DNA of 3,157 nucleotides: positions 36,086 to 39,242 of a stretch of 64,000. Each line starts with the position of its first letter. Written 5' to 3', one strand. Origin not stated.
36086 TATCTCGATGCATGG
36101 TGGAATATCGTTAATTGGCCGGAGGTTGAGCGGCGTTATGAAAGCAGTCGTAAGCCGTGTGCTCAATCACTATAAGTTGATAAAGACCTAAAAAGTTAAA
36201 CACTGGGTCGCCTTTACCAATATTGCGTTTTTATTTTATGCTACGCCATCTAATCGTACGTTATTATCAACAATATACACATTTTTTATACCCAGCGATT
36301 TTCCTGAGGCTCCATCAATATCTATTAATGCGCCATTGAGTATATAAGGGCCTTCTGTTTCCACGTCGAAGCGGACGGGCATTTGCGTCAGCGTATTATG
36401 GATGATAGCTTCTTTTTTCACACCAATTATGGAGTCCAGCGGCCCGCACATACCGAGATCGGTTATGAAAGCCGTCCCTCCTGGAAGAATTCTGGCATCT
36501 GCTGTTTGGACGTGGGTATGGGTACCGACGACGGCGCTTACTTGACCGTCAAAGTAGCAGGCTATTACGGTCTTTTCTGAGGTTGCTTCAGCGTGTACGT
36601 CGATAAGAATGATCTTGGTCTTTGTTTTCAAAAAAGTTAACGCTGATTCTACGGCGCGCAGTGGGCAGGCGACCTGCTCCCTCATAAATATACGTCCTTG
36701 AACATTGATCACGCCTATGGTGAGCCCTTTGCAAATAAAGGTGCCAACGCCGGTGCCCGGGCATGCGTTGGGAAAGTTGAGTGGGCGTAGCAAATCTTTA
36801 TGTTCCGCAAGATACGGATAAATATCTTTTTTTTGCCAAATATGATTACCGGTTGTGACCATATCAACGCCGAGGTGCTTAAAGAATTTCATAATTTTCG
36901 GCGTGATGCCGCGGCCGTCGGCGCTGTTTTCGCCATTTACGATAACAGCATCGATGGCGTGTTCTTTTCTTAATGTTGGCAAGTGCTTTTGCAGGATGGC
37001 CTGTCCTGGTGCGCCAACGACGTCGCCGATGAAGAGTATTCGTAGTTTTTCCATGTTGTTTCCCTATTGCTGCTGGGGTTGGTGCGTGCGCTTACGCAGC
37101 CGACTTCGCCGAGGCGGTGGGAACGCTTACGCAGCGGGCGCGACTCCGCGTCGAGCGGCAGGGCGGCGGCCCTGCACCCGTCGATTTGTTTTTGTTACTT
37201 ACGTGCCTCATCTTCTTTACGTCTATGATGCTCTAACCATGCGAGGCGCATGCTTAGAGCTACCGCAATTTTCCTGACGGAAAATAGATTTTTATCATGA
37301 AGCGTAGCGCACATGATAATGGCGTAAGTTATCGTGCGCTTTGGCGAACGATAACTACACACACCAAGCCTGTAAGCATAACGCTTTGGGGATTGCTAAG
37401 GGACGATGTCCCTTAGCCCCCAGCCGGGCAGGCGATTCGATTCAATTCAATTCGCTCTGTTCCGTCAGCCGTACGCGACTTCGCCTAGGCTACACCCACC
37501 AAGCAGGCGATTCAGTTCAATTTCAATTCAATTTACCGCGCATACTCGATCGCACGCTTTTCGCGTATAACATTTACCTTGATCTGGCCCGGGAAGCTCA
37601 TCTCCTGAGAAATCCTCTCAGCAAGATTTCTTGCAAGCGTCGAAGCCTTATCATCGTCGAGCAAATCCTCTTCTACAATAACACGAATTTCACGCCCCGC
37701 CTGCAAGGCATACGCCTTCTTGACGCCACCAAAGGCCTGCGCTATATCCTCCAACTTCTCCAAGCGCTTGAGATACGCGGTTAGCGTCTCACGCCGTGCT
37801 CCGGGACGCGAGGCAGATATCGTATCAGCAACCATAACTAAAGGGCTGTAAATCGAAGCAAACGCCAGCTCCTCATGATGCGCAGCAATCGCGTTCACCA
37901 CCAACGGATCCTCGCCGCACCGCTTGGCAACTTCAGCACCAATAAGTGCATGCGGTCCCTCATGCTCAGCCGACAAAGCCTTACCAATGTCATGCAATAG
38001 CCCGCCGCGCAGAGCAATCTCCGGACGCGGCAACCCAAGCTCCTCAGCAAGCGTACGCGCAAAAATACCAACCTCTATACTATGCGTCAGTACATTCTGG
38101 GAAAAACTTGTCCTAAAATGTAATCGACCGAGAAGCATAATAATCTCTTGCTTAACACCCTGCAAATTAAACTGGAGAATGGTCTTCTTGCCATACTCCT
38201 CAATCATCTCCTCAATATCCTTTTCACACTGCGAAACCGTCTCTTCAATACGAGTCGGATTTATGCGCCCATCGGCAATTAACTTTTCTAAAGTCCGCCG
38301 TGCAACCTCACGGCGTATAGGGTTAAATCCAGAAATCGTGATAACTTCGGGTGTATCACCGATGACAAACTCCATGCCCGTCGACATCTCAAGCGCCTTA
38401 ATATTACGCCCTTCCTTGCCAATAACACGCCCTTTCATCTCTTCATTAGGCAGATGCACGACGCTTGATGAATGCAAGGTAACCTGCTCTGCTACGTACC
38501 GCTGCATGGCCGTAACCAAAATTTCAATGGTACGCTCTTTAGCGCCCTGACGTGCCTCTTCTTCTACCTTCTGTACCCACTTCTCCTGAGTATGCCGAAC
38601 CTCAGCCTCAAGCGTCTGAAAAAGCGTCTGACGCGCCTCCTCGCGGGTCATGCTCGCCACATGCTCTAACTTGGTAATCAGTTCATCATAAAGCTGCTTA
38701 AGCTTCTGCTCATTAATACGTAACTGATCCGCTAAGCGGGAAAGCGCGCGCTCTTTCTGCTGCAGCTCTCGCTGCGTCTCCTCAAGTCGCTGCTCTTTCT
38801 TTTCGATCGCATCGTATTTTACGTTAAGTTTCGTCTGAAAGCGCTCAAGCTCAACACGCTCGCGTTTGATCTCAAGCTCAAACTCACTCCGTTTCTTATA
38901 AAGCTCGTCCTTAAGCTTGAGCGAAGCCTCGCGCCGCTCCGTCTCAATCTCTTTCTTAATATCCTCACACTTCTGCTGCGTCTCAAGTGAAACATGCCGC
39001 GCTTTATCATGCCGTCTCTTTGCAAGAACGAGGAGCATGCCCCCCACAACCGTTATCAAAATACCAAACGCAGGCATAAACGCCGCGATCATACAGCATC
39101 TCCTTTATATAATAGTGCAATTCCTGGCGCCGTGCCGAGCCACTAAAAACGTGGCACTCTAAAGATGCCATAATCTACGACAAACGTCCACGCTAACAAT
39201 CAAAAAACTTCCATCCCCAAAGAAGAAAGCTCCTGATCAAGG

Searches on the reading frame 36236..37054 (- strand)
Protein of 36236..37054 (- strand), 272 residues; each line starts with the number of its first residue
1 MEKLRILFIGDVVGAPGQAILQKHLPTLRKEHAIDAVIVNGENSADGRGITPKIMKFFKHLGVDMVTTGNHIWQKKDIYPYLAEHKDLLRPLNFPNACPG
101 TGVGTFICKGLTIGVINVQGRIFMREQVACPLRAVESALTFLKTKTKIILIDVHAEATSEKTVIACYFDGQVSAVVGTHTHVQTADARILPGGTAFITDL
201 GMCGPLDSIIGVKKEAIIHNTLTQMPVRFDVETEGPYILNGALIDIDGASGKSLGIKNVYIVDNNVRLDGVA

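Call 13: search_protein_families(library=pfam, proteins=[window:36236-37054:-])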
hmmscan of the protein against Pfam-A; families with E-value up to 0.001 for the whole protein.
window:36236-37054:- (272 aa): 2 families
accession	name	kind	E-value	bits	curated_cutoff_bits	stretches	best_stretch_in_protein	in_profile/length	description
PF13277.11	YmdB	-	8.6e-103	343.4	27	1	7-258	1-252/253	YmdB-like protein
PF00149.33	Metallophos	-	2.2e-10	41.7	21.5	1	4-182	1-190/191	Calcineurin-like phosphoesterase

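Call 16: find_encoding_contigs(protein=window:36236-37054:-, flank=10000, max_places=10)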
Protein window:36236-37054:- (272 aa): 3 contigs read that carry it; 3 places shown.
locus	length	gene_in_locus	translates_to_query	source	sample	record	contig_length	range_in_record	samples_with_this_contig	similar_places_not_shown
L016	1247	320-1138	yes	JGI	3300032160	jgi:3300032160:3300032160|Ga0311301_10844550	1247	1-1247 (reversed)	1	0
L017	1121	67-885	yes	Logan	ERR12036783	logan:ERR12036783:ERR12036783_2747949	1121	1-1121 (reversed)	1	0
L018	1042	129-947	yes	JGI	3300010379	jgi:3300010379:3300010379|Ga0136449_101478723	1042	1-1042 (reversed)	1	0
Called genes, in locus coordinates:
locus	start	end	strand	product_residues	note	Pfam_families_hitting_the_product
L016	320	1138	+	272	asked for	PF00149:Metallophos, PF13277:YmdB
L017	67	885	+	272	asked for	PF00149:Metallophos, PF13277:YmdB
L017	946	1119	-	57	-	?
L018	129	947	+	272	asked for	PF00149:Metallophos, PF13277:YmdB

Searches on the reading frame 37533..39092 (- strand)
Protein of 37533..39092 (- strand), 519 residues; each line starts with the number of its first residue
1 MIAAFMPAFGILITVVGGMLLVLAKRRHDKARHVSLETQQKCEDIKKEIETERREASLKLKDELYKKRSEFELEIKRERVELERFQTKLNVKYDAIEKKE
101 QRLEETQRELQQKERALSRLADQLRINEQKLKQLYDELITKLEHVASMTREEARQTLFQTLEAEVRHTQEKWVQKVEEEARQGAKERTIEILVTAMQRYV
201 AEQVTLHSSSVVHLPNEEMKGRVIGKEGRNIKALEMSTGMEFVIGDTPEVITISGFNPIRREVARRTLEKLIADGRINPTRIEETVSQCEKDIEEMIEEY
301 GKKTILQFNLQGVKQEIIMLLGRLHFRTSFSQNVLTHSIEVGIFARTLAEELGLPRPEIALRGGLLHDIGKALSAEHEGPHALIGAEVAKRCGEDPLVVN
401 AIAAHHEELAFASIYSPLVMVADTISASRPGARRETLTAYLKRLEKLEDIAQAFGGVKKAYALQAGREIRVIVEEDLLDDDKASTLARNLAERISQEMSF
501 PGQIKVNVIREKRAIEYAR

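Call 13: search_protein_families(library=pfam, proteins=[window:37533-39092:-])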
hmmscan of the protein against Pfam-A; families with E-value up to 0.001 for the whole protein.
window:37533-39092:- (519 aa): 5 families
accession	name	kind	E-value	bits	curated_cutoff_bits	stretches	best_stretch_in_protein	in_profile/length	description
PF12072.13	RNase_Y_N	-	4.3e-30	105.1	32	1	10-202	9-200/201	RNase Y N-terminal region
PF01966.28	HD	-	2.9e-16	60.3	22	1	334-427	1-115/116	HD domain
PF08668.18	HDOD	-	1.2e-08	35.2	22.9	1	332-375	93-136/196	HDOD domain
PF00013.35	KH_1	-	2.7e-08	33.9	21.5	1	212-269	4-65/66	KH domain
PF13083.13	KH_KhpA-B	-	0.00061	20.1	32.1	0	215-234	35-54/73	KhpA/KhpB, KH domain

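Call 30: find_homologous_proteins(query=window:37533-39092:-, max_evalue=1e-50)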
Query window:37533-39092:- (519 aa): 8000 proteins with E <= 1e-50 among 8000 candidates; the best 120 are listed.
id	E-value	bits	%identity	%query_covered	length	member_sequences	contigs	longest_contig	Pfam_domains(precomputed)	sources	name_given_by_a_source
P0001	0.0e+0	1097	100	100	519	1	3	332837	PF08668.19,PF00013.36,PF12072.14,PF01966.29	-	-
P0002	1.4e-296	1002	90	100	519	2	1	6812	PF08668.19,PF00013.36,PF12072.14,PF01966.29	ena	-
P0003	1.3e-287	972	87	100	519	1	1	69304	PF08668.19,PF00013.36,PF12072.14,PF01966.29,PF22891.3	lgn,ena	-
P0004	2.2e-283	958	86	100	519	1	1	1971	PF08668.19,PF00013.36,PF12072.14,PF01966.29,PF22891.3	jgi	jgi:ribonucrease Y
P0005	2.5e-283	958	86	100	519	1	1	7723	PF08668.19,PF00013.36,PF12072.14,PF01966.29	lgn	-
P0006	6.0e-280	947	84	100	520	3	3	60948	PF08668.19,PF00013.36,PF12072.14,PF01966.29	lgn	-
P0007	3.0e-278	941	85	100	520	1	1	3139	PF08668.19,PF00013.36,PF12072.14,PF01966.29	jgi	jgi:ribonucrease Y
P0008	1.1e-261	887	80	100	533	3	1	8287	PF08668.19,PF00013.36,PF12072.14,PF01966.29,PF22891.3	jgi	-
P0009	1.9e-254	863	77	97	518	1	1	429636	PF08668.19,PF00013.36,PF12072.14,PF01966.29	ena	-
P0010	1.2e-252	857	77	100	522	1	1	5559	PF08668.19,PF00013.36,PF12072.14,PF01966.29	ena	-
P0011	2.3e-252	856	77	100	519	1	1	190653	PF08668.19,PF00013.36,PF12072.14,PF01966.29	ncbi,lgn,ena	-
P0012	5.1e-251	851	78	98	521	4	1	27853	PF08668.19,PF00013.36,PF12072.14,PF01966.29,PF22891.3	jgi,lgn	-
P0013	6.2e-251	851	76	100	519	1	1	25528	PF08668.19,PF00013.36,PF12072.14,PF01966.29,PF22891.3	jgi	jgi:ribonuclease Y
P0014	2.6e-250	849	76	100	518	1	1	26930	PF08668.19,PF00013.36,PF12072.14,PF01966.29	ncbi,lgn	ncbi:MAG: ribonuclease Y [Candidatus Babeliaceae bacterium]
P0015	9.8e-249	844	77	97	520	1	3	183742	PF08668.19,PF00013.36,PF12072.14,PF01966.29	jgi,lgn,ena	-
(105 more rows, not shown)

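Call 31: find_encoding_contigs(protein=P0001, flank=10000, max_places=10)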
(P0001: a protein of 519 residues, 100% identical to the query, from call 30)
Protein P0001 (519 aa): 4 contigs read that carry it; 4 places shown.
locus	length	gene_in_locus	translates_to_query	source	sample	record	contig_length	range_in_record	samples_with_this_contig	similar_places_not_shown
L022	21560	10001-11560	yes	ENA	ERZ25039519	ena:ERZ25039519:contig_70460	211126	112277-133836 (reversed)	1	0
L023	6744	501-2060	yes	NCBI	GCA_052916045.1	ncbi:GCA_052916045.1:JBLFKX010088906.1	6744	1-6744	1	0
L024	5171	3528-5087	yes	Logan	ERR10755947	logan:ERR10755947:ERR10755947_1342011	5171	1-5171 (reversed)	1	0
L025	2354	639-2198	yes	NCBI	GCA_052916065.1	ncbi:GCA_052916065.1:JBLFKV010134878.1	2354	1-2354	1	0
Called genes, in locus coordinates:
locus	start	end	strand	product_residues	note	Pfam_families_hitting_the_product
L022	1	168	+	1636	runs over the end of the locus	-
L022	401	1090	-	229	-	PF08123:DOT1, PF13847:Methyltransf_31 (weak)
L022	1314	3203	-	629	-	PF00012:HSP70, PF06723:MreB_Mbl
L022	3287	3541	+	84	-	-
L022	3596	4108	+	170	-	PF02559:CarD_TRCF_RID, PF21095:CarD_C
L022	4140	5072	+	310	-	PF01745:IPT (weak), PF01715:IPPT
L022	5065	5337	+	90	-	-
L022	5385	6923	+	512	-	PF13623:SurA_N_2, PF13624:SurA_N_3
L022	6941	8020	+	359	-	PF00154:RecA_N, PF08423:Rad51, PF06745:ATPase (weak), PF21096:RecA_C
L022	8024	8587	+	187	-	PF05198:IF3_N, PF00707:IF3_C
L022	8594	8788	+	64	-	PF01632:Ribosomal_L35p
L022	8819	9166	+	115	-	PF00453:Ribosomal_L20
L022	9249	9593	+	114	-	-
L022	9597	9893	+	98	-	PF05164:ZapA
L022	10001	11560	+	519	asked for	PF12072:RNase_Y_N, PF00013:KH_1, PF08668:HDOD, PF01966:HD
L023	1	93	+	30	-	?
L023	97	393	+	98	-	PF05164:ZapA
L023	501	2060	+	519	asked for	PF12072:RNase_Y_N, PF00013:KH_1, PF08668:HDOD, PF01966:HD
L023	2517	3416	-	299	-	PF00892:EamA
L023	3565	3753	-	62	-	-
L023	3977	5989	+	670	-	PF12796:Ank_2, PF13606:Ank_3 (faint), PF13637:Ank_4 (faint), PF00023:Ank (weak), PF13857:Ank_5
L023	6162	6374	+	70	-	-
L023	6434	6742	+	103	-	?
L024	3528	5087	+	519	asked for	PF12072:RNase_Y_N, PF00013:KH_1, PF08668:HDOD, PF01966:HD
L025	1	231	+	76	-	?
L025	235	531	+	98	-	PF05164:ZapA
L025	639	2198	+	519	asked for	PF12072:RNase_Y_N, PF00013:KH_1, PF08668:HDOD, PF01966:HD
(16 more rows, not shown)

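Call 32: find_encoding_contigs(protein=P0003, flank=10000, max_places=10)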
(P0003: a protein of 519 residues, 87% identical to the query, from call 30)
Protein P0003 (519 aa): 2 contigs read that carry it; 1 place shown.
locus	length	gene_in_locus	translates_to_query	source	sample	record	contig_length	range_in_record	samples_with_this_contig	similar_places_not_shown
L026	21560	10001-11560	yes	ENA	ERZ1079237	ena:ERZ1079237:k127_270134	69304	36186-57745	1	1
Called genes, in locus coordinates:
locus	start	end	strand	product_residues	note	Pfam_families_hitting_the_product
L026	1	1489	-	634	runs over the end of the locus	PF00012:HSP70, PF06723:MreB_Mbl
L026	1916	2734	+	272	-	-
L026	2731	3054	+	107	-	-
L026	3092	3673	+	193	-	PF02559:CarD_TRCF_RID, PF21095:CarD_C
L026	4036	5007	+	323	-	PF01715:IPPT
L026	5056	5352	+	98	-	-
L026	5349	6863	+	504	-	PF13623:SurA_N_2, PF13624:SurA_N_3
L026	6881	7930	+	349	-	PF00154:RecA_N, PF08423:Rad51 (weak), PF06745:ATPase (weak), PF21096:RecA_C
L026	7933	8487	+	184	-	PF05198:IF3_N, PF00707:IF3_C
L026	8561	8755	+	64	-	PF01632:Ribosomal_L35p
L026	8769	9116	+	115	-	PF00453:Ribosomal_L20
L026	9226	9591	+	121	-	-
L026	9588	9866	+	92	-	PF05164:ZapA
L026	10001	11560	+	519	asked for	PF12072:RNase_Y_N, PF22891:KH_PNO1_2nd (faint), PF00013:KH_1, PF08668:HDOD (weak), PF01966:HD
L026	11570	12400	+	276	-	PF00149:Metallophos, PF13277:YmdB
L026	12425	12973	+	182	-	PF00254:FKBP_C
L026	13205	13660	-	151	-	PF01381:HTH_3, PF12844:HTH_19, PF13443:HTH_26 (weak)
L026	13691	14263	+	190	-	-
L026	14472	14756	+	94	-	-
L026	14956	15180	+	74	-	-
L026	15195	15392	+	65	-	-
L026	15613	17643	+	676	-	PF12796:Ank_2 (weak), PF13606:Ank_3 (faint), PF12796:Ank_2, PF00023:Ank (weak), PF13857:Ank_5 (weak), PF12796:Ank_2, PF00023:Ank (weak), PF13637:Ank_4 (weak)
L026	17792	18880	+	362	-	PF12796:Ank_2, PF12796:Ank_2, PF13637:Ank_4, PF13857:Ank_5, PF00023:Ank, PF13606:Ank_3 (weak), PF13637:Ank_4 (weak), PF12796:Ank_2, +2 more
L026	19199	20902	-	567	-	PF02683:DsbD_TM, PF00578:AhpC-TSA, PF08534:Redoxin, PF13905:Thioredoxin_8, PF17991:Thioredoxin_10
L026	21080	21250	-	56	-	-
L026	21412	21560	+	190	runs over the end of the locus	-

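Call 33: find_encoding_contigs(protein=P0002, flank=10000, max_places=10)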
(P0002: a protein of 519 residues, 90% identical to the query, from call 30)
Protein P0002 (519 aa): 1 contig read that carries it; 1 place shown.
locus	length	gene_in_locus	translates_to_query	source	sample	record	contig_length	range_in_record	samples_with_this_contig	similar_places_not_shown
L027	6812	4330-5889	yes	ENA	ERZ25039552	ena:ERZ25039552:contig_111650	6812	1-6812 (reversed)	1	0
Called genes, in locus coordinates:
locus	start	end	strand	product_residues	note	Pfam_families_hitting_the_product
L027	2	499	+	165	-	?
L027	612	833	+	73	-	-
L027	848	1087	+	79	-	-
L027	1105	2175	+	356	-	PF00154:RecA_N, PF06745:ATPase (weak), PF08423:Rad51, PF21096:RecA_C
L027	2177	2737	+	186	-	PF05198:IF3_N, PF00707:IF3_C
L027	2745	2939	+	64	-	PF01632:Ribosomal_L35p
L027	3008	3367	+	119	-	PF00453:Ribosomal_L20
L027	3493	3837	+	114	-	-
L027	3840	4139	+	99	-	PF05164:ZapA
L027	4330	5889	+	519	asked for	PF12072:RNase_Y_N, PF00013:KH_1, PF01966:HD, PF08668:HDOD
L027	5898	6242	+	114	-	PF13277:YmdB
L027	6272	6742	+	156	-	PF13277:YmdB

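Call 53: find_encoding_contigs(protein=P0006, flank=10000, max_places=6)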
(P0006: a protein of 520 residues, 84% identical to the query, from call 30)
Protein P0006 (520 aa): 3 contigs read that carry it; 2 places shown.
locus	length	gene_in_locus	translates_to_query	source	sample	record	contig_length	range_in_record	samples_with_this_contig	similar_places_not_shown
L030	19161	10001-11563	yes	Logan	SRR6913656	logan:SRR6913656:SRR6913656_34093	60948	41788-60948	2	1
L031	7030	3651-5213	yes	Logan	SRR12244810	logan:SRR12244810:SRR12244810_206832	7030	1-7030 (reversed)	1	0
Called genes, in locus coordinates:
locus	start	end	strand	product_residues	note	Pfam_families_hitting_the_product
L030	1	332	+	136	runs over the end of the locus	-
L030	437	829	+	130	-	PF00581:Rhodanese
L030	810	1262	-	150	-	-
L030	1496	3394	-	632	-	PF00012:HSP70, PF06723:MreB_Mbl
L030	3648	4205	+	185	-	PF02559:CarD_TRCF_RID, PF21095:CarD_C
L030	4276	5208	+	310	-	PF01745:IPT (faint), PF01715:IPPT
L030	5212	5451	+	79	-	-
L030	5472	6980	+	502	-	PF13623:SurA_N_2, PF13624:SurA_N_3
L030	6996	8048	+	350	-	PF00154:RecA_N, PF08423:Rad51, PF06745:ATPase (faint), PF21096:RecA_C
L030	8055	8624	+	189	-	PF05198:IF3_N, PF00707:IF3_C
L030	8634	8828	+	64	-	PF01632:Ribosomal_L35p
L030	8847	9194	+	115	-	PF00453:Ribosomal_L20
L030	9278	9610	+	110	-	-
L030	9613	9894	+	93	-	PF05164:ZapA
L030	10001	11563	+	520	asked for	PF12072:RNase_Y_N, PF00013:KH_1, PF08668:HDOD, PF01966:HD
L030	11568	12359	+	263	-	PF00149:Metallophos, PF13277:YmdB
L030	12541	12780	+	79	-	-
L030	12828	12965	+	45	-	-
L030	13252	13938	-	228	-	PF00081:Sod_Fe_N, PF02777:Sod_Fe_C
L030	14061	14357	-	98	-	-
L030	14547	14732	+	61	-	-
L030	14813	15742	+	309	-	PF00892:EamA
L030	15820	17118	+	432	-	PF00324:AA_permease, PF13520:AA_permease_2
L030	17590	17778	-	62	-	-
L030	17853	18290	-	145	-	PF18228:CdiI_N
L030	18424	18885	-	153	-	PF18228:CdiI_N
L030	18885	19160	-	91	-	?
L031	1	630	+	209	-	?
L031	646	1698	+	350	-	PF00154:RecA_N, PF08423:Rad51, PF06745:ATPase (faint), PF21096:RecA_C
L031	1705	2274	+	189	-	PF05198:IF3_N, PF00707:IF3_C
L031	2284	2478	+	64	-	PF01632:Ribosomal_L35p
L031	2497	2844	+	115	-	PF00453:Ribosomal_L20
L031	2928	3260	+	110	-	-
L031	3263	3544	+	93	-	PF05164:ZapA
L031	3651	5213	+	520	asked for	PF12072:RNase_Y_N, PF00013:KH_1, PF08668:HDOD, PF01966:HD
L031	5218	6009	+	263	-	PF00149:Metallophos, PF13277:YmdB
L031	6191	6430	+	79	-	-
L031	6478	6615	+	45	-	-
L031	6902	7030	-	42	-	?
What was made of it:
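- L030 has 77 nt between EamA and the amino-acid permease, where this genome has copy A plus a 379-aa gene (call 53). The gene order around A and B matches that of relatives apart from the insertions (call 53).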

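Call 54: find_encoding_contigs(protein=P0005, flank=10000, max_places=6)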
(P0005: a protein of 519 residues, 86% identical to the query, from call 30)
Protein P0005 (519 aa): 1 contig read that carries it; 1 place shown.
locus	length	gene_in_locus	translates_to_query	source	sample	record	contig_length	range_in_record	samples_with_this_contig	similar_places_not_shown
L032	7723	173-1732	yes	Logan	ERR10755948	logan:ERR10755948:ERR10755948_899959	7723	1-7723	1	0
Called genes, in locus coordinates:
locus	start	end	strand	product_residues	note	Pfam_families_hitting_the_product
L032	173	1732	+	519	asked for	PF12072:RNase_Y_N, PF00013:KH_1, PF08668:HDOD (weak), PF01966:HD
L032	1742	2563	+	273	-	PF00149:Metallophos, PF13277:YmdB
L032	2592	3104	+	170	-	PF00254:FKBP_C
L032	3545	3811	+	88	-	-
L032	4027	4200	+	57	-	-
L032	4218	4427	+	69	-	PF04070:DUF378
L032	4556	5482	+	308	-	PF00892:EamA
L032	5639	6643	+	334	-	PF12796:Ank_2 (weak), PF00023:Ank (faint), PF13606:Ank_3 (faint), PF12796:Ank_2, PF13637:Ank_4 (faint), PF12796:Ank_2, PF13857:Ank_5 (weak), PF12796:Ank_2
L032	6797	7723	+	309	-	?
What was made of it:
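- The element is absent from the same operon in four close relatives (calls 32, 33, 53, 54).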
